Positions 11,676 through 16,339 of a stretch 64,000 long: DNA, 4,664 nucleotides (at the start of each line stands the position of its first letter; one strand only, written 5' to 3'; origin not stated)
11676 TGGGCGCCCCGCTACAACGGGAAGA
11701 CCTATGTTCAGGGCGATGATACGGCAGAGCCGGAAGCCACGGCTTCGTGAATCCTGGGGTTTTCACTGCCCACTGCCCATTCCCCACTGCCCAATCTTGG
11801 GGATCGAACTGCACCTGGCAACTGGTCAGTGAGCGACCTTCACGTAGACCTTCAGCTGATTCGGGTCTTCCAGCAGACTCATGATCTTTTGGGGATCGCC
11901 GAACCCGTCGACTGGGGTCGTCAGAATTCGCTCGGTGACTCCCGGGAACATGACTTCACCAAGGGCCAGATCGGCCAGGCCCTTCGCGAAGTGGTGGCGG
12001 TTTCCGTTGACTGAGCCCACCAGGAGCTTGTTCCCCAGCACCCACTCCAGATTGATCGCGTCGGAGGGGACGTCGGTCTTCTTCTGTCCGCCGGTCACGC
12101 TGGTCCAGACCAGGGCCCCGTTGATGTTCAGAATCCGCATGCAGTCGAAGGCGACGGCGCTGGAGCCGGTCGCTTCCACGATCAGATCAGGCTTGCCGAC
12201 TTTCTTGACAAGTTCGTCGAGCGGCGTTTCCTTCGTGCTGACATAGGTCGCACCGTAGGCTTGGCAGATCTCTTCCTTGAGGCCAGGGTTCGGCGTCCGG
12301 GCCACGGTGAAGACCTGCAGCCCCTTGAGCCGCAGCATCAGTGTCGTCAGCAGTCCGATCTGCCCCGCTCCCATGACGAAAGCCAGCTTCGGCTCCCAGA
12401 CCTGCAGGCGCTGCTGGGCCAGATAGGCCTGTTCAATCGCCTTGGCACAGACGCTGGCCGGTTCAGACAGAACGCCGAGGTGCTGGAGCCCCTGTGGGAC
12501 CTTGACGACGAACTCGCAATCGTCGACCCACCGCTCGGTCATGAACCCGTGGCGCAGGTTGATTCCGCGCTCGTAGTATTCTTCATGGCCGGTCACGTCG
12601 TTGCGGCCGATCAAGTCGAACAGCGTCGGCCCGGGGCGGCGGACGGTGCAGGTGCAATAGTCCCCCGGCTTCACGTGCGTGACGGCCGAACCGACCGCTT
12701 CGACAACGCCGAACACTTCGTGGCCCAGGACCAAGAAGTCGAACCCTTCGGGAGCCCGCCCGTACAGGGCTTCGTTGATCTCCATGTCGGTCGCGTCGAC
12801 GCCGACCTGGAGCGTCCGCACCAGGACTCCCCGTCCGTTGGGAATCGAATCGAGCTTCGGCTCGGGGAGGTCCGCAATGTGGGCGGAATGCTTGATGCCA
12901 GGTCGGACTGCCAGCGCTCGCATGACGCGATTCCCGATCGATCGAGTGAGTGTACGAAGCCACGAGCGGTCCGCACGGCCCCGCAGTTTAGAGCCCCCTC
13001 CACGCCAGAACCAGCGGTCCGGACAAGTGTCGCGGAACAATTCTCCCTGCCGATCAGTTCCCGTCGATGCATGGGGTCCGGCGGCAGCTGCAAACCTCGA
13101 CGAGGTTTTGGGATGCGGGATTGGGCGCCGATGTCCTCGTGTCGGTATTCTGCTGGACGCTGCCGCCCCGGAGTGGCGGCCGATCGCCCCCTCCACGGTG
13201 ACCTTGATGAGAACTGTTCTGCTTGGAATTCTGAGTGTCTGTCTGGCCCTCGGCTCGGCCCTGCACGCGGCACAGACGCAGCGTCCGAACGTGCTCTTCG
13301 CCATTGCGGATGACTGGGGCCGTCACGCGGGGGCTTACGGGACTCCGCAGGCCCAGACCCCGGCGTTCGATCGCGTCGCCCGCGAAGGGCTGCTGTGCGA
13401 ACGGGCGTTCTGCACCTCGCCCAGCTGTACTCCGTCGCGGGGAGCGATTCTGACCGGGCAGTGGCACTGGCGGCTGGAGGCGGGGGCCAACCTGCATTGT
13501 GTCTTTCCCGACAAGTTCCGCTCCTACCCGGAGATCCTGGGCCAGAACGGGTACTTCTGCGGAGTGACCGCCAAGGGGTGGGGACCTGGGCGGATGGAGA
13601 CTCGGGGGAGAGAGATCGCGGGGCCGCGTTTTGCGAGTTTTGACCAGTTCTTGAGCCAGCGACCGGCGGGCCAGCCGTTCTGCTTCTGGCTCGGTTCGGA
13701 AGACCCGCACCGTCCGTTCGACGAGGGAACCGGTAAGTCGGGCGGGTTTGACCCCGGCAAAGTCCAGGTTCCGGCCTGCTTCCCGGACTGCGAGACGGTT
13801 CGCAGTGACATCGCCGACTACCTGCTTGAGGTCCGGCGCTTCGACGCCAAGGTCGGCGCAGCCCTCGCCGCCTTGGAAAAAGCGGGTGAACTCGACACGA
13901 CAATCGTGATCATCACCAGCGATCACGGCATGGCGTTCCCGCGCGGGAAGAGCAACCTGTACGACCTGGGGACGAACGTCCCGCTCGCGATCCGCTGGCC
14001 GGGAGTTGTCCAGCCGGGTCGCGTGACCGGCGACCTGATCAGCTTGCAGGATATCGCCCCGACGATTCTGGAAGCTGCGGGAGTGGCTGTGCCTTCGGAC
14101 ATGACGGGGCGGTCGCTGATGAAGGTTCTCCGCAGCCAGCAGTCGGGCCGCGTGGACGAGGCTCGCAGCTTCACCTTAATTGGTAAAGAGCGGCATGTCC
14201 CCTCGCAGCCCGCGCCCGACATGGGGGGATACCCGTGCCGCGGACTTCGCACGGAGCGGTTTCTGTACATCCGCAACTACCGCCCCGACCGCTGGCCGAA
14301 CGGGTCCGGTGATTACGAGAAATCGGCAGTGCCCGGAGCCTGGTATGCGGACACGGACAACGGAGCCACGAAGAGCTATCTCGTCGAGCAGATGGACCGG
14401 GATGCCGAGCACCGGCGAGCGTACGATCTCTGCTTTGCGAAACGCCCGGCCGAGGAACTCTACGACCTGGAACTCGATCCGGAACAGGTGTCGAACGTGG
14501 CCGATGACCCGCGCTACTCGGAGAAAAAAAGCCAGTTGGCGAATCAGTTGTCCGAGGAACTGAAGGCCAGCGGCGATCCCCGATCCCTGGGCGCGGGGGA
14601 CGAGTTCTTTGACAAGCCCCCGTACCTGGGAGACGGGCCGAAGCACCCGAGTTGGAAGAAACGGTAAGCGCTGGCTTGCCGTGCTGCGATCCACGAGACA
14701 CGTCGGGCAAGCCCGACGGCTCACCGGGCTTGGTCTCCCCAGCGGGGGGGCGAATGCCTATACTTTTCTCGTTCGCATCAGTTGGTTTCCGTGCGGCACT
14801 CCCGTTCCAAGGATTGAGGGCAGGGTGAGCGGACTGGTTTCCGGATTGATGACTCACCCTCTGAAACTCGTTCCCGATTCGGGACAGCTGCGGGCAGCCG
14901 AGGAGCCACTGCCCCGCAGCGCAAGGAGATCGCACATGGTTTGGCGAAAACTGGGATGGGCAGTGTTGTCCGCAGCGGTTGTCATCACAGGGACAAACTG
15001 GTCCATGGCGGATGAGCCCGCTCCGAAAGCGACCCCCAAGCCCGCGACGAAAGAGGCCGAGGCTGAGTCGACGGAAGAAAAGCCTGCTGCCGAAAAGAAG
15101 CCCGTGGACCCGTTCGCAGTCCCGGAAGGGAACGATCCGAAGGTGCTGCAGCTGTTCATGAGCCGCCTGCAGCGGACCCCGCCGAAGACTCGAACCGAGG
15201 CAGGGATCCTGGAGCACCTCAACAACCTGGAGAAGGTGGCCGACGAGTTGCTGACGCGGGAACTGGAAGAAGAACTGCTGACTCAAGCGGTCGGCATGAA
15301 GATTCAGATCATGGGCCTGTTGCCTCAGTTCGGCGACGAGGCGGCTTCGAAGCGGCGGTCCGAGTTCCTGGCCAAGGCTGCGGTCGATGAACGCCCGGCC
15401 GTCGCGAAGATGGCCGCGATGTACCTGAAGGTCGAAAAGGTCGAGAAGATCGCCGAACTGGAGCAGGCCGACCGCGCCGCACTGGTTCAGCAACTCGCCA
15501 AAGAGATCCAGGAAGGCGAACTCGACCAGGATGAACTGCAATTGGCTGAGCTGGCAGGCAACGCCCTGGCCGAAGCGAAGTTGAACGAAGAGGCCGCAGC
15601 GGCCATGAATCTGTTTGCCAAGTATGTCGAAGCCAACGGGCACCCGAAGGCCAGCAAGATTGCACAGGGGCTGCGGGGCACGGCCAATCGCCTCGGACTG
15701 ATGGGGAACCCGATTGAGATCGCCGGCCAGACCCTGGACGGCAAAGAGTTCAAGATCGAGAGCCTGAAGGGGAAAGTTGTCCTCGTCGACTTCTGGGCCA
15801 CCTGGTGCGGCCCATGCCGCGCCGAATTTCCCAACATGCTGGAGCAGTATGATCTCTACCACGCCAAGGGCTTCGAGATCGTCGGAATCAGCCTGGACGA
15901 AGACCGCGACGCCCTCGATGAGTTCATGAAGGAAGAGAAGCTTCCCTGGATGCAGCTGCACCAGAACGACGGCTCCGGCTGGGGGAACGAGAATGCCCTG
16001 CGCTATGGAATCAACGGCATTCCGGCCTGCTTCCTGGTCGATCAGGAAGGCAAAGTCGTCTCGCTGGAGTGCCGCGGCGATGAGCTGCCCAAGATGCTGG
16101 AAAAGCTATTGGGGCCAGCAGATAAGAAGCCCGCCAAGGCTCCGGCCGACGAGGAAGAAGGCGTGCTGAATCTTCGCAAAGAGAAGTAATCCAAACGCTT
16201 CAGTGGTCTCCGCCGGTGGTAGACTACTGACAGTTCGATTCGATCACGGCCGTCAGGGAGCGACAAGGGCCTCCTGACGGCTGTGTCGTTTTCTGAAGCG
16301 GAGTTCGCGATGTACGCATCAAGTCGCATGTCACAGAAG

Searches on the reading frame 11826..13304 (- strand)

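Call 9: search_protein_families(library=pfam, proteins=[window:11826-13304:-], max_evalue=0.001)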
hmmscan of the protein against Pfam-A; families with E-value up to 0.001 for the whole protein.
window:11826-13304:- (492 aa): 4 families
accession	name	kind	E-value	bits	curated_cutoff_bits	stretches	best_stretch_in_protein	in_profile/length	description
PF16912.11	Glu_dehyd_C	-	1.2e-46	159.3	34.9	1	275-462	2-186/211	Glucose dehydrogenase C-terminus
PF08240.17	ADH_N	-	4.7e-10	40.1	23.5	1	159-270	4-103/104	Alcohol dehydrogenase GroES-like domain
PF00107.32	ADH_zinc_N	-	8.7e-09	35.8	31.8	1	316-445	2-125/129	Zinc-binding dehydrogenase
PF01488.26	Shikimate_DH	-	9.1e-05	23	24.3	1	295-387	2-91/138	Shikimate / quinate 5-dehydrogenase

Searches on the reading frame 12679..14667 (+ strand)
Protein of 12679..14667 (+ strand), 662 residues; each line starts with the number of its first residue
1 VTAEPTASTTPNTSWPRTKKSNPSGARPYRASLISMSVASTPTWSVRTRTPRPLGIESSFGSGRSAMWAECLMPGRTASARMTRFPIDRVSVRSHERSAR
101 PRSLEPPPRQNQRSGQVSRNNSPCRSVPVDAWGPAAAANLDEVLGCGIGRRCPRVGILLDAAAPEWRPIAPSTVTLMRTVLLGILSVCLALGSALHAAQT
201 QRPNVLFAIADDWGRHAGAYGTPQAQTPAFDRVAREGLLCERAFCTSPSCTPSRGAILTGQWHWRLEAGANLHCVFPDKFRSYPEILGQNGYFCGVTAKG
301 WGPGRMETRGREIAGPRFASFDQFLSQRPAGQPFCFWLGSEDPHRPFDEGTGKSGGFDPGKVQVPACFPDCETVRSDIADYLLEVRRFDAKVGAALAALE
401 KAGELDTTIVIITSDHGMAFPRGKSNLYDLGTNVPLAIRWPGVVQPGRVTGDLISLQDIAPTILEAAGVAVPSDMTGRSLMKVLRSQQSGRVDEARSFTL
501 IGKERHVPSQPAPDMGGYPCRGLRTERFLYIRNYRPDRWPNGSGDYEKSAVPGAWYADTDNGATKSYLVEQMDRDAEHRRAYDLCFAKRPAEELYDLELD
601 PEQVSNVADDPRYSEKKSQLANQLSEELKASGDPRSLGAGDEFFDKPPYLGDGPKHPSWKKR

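Call 8: search_protein_families(library=pfam, proteins=[window:12679-14667:+], max_evalue=0.001)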
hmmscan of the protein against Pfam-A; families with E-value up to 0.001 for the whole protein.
window:12679-14667:+ (662 aa): 4 families
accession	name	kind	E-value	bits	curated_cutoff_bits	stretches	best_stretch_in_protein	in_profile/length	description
PF00884.28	Sulfatase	-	2.4e-33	116.2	25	2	320-469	152-301/301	Sulfatase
PF16347.10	SGSH_C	-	1.2e-19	71.4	29.3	1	425-495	9-79/154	N-sulphoglucosamine sulphohydrolase, C-terminal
PF01663.27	Phosphodiest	-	1.7e-05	25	23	1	384-422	187-225/342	Type I phosphodiesterase / nucleotide pyrophosphatase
PF02995.22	DUF229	-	0.00053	19.2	25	1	380-421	305-346/496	Protein of unknown function (DUF229)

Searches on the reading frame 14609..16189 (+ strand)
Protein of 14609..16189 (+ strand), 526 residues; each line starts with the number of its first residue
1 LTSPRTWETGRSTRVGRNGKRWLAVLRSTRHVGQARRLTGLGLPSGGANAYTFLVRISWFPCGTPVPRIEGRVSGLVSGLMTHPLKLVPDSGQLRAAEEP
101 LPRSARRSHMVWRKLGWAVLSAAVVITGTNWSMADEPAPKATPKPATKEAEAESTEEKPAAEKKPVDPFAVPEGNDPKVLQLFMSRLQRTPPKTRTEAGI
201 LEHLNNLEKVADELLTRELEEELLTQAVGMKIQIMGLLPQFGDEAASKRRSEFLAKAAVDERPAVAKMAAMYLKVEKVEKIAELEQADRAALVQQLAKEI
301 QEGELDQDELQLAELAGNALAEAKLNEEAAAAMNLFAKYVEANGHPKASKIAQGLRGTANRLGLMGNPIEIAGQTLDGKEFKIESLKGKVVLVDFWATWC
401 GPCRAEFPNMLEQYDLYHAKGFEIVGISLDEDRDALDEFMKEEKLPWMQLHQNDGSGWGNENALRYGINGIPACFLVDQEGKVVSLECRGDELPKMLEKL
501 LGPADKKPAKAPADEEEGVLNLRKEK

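Call 9: search_protein_families(library=pfam, proteins=[window:14609-16189:+], max_evalue=0.001)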
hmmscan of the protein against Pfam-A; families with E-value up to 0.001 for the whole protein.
window:14609-16189:+ (526 aa): 6 families
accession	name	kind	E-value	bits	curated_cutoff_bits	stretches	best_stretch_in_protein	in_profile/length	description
PF08534.16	Redoxin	-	3.6e-19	69.4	26.6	1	375-490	15-135/148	Redoxin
PF00578.27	AhpC-TSA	-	4.4e-18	65.9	26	1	372-484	9-122/124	AhpC/TSA family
PF13905.12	Thioredoxin_8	-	2.1e-17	63.7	27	1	388-483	1-94/94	Thioredoxin-like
PF00085.26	Thioredoxin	-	8.8e-09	35.7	23.5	1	377-453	6-81/103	Thioredoxin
PF13098.12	Thioredoxin_2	-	1.9e-05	25.4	27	1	387-501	4-104/104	Thioredoxin-like domain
PF00255.25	GSHPx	-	6.3e-05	22.9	27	1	372-427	5-59/108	Glutathione peroxidase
